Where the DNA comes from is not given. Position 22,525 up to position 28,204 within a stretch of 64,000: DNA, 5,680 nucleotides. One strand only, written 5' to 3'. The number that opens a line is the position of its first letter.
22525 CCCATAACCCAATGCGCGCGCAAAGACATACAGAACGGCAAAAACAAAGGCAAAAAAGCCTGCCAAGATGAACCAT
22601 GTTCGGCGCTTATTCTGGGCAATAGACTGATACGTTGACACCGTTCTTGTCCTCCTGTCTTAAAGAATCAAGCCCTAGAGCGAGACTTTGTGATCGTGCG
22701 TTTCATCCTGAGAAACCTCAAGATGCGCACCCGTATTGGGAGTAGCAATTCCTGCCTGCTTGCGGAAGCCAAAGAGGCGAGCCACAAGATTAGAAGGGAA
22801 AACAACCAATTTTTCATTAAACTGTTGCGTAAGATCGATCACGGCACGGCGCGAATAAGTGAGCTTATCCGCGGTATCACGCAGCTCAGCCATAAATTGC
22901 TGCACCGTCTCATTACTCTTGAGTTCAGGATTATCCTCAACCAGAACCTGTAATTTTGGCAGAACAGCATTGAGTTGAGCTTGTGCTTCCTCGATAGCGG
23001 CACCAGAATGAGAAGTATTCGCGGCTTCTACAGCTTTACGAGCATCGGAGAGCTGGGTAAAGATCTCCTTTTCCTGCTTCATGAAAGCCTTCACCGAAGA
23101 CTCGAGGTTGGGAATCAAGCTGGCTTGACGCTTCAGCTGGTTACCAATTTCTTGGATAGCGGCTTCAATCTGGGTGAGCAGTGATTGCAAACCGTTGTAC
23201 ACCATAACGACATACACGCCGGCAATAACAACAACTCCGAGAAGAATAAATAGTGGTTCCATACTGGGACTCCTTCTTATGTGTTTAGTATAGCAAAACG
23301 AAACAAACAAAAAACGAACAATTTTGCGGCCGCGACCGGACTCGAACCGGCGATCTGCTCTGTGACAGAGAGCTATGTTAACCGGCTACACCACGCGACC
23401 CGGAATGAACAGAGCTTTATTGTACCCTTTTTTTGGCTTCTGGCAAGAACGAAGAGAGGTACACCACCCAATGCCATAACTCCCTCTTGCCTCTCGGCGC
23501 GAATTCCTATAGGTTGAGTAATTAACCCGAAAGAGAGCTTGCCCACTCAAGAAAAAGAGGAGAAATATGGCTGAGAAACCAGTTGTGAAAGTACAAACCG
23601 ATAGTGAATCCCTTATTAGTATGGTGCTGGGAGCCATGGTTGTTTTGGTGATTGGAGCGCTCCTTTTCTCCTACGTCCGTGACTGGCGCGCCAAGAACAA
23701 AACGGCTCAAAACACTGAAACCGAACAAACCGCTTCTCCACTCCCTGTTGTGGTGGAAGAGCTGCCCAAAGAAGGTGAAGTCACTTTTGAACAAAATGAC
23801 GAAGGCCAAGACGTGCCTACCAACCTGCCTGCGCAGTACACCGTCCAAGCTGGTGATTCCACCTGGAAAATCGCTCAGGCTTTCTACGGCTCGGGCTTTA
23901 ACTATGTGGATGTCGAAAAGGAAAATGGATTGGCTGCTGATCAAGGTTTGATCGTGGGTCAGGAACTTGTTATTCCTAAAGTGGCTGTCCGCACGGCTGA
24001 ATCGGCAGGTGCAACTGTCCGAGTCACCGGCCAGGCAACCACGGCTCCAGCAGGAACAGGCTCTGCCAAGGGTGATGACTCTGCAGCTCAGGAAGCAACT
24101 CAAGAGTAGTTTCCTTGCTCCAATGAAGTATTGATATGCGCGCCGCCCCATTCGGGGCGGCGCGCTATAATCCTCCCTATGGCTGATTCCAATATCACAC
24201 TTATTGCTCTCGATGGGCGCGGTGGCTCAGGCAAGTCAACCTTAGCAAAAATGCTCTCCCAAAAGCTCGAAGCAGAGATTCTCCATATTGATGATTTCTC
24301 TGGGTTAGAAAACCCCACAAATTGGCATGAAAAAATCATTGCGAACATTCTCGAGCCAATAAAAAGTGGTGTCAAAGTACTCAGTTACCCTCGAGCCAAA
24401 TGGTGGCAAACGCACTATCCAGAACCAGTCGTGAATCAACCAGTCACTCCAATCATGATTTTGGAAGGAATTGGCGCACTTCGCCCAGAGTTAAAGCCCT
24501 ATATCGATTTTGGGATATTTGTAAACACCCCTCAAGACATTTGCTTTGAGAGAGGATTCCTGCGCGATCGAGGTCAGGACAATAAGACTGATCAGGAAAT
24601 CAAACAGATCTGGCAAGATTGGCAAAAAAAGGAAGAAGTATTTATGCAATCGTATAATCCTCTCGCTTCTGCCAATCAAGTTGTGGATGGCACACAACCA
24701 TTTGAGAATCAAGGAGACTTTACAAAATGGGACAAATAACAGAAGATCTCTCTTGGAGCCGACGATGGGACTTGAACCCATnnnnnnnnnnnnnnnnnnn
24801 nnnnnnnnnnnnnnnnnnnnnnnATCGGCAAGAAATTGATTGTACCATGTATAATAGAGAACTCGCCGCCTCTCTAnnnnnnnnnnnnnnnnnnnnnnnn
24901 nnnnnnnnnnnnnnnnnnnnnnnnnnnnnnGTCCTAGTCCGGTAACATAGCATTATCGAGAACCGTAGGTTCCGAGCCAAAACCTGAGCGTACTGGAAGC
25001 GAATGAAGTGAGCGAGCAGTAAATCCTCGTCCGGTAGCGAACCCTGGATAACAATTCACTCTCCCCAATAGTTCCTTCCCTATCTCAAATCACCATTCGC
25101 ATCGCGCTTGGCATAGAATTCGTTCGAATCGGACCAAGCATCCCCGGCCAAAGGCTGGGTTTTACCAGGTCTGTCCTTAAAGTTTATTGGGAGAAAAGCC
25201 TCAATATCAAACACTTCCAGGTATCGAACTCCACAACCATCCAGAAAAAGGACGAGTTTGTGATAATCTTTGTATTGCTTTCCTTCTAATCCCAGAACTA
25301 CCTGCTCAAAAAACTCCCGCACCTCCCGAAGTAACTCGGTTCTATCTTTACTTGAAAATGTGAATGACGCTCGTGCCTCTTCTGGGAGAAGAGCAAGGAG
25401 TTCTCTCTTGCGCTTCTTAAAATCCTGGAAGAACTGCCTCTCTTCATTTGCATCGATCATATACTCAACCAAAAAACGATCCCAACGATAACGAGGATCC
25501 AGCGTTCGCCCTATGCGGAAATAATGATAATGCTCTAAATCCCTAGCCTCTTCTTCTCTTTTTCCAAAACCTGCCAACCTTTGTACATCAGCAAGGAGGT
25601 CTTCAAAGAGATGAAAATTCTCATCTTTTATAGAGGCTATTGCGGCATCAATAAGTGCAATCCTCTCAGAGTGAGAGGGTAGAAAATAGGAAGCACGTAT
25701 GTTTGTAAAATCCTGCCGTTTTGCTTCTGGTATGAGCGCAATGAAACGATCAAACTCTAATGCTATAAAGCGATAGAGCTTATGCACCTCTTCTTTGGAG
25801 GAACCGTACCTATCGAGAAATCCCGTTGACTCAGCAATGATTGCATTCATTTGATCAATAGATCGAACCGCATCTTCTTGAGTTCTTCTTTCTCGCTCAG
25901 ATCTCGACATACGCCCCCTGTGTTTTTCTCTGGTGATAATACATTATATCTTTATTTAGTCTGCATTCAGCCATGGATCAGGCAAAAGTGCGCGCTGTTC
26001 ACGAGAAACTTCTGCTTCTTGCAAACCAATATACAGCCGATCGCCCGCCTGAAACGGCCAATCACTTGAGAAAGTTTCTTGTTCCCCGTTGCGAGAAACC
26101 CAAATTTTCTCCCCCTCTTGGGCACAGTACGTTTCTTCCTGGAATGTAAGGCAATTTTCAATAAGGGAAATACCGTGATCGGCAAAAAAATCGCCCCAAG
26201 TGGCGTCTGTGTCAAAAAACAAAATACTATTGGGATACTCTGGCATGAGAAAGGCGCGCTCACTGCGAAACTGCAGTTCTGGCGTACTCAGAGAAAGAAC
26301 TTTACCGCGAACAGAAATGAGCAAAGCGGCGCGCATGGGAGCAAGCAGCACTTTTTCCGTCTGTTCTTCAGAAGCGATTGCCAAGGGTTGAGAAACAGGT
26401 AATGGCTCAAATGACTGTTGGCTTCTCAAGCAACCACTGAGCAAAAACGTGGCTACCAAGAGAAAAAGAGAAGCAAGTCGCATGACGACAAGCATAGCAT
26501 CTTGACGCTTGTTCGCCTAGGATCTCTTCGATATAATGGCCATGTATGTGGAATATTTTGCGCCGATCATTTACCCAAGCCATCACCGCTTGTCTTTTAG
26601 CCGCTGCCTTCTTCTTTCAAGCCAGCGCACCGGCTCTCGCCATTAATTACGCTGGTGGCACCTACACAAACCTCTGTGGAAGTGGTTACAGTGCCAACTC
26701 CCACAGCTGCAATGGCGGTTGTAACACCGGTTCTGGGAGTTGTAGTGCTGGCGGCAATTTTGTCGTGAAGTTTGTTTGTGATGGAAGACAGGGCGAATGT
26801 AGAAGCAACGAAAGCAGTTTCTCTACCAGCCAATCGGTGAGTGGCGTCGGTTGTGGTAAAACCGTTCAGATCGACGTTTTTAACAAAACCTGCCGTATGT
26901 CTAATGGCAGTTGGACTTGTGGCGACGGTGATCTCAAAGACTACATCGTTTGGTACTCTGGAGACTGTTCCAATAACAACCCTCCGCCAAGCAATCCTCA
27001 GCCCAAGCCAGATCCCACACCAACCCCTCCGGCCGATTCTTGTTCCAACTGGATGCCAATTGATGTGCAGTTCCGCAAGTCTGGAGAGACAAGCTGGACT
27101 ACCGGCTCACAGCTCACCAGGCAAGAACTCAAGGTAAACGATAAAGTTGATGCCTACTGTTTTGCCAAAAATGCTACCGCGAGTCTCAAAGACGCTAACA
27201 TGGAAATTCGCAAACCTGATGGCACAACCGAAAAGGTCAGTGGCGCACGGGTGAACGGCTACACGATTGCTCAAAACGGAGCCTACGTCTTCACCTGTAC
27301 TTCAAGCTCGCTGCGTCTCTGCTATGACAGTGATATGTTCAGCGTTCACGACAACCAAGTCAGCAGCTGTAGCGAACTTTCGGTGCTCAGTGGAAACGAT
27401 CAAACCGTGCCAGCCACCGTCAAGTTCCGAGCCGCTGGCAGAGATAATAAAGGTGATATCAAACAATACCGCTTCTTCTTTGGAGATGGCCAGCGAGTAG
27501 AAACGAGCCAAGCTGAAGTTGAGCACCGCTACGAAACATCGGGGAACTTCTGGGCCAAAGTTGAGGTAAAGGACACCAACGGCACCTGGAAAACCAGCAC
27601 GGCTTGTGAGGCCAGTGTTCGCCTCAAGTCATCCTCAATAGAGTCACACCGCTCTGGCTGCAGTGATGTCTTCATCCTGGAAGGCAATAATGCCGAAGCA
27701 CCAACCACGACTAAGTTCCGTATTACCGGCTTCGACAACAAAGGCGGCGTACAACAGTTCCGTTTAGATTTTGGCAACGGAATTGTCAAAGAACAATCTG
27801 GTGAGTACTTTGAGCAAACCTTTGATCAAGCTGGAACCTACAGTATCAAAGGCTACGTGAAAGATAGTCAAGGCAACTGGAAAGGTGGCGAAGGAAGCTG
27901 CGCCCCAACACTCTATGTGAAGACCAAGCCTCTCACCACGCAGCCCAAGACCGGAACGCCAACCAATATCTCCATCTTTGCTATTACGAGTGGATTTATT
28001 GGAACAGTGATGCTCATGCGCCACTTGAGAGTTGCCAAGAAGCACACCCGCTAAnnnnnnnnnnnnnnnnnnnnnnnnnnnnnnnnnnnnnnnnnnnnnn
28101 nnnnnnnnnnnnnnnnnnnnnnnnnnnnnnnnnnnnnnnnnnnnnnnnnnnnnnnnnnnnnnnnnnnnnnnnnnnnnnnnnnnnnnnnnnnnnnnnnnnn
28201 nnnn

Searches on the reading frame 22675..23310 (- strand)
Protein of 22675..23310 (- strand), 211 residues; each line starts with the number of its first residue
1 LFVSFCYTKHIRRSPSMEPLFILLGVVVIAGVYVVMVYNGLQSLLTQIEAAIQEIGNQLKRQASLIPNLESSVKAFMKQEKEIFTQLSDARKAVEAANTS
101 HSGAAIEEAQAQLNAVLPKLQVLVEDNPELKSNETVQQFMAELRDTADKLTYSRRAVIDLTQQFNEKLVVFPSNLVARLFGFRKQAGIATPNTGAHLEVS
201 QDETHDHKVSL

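Call 59: search_protein_families(library=pfam, proteins=[window:22675-23310:-], max_evalue=0.0001)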
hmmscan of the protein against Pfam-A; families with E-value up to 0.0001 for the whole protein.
window:22675-23310:- (211 aa): 1 family
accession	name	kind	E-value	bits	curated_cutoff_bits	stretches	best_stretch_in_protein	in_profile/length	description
PF04011.17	LemA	-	8e-34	117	26.2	1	52-189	2-136/149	LemA family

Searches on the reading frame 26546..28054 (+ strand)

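Call 60: search_protein_families(library=pfam, proteins=[window:26546-28054:+], max_evalue=0.0001)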
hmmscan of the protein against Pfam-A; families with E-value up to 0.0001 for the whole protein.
window:26546-28054:+ (502 aa): 2 families
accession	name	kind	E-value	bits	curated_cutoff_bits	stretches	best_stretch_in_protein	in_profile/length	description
PF18911.6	PKD_4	-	1.4e-14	54.3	27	1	287-352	15-80/85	PKD domain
PF00801.26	PKD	-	1.8e-14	53.9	23.5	1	289-351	14-75/80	PKD domain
